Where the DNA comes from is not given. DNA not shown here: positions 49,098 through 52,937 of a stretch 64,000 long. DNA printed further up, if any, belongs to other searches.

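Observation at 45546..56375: Tandem triplicated ~1180-aa secreted lyase-like proteins carrying an unrecognised N-terminal Cys module with a C4 zinc-ribbon-like insert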

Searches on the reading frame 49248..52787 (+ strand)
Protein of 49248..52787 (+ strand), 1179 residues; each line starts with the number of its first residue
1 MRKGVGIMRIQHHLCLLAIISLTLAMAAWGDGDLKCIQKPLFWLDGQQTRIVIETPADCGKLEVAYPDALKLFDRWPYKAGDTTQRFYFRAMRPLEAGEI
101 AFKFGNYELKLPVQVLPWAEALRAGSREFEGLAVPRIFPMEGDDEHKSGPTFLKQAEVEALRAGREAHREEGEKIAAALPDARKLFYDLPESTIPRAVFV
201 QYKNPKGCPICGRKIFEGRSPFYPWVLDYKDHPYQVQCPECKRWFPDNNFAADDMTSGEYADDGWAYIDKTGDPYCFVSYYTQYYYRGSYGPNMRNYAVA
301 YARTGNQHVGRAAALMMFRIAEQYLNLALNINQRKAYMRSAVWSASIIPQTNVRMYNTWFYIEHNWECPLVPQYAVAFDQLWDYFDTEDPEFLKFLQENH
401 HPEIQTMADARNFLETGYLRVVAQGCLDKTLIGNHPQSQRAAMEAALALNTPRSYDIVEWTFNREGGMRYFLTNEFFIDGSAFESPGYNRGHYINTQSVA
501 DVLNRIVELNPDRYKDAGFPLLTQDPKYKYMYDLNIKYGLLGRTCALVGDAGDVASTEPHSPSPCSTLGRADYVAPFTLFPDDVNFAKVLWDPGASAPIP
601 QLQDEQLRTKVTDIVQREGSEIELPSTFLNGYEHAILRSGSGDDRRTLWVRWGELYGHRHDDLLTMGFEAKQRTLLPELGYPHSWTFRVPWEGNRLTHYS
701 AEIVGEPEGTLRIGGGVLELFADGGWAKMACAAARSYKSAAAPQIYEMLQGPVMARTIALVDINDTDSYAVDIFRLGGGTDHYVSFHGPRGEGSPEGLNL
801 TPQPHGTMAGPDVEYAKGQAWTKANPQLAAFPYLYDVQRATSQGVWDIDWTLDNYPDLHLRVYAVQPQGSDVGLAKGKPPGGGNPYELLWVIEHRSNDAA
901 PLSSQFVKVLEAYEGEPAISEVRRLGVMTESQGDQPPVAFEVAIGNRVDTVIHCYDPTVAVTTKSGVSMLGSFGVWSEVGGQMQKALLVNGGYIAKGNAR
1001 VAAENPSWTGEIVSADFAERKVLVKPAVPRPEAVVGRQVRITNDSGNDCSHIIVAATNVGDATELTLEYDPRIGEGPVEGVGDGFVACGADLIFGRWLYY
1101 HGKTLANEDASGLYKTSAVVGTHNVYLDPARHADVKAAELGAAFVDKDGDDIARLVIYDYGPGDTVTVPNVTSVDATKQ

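Call 3: search_protein_families(library=pfam, proteins=[window:49248-52787:+], max_evalue=1)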
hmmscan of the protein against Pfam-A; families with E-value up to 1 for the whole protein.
window:49248-52787:+ (1179 aa): 1 family
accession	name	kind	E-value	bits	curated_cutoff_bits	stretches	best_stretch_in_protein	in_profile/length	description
PF08209.17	Sgf11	-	0.8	9.7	26.4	0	208-219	7-18/33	Sgf11 (transcriptional regulation protein)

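Call 4: search_protein_families(library=ncbifam, proteins=[window:49248-52787:+], max_evalue=1)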
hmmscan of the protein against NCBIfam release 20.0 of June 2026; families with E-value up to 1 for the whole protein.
window:49248-52787:+ (1179 aa): 0 families
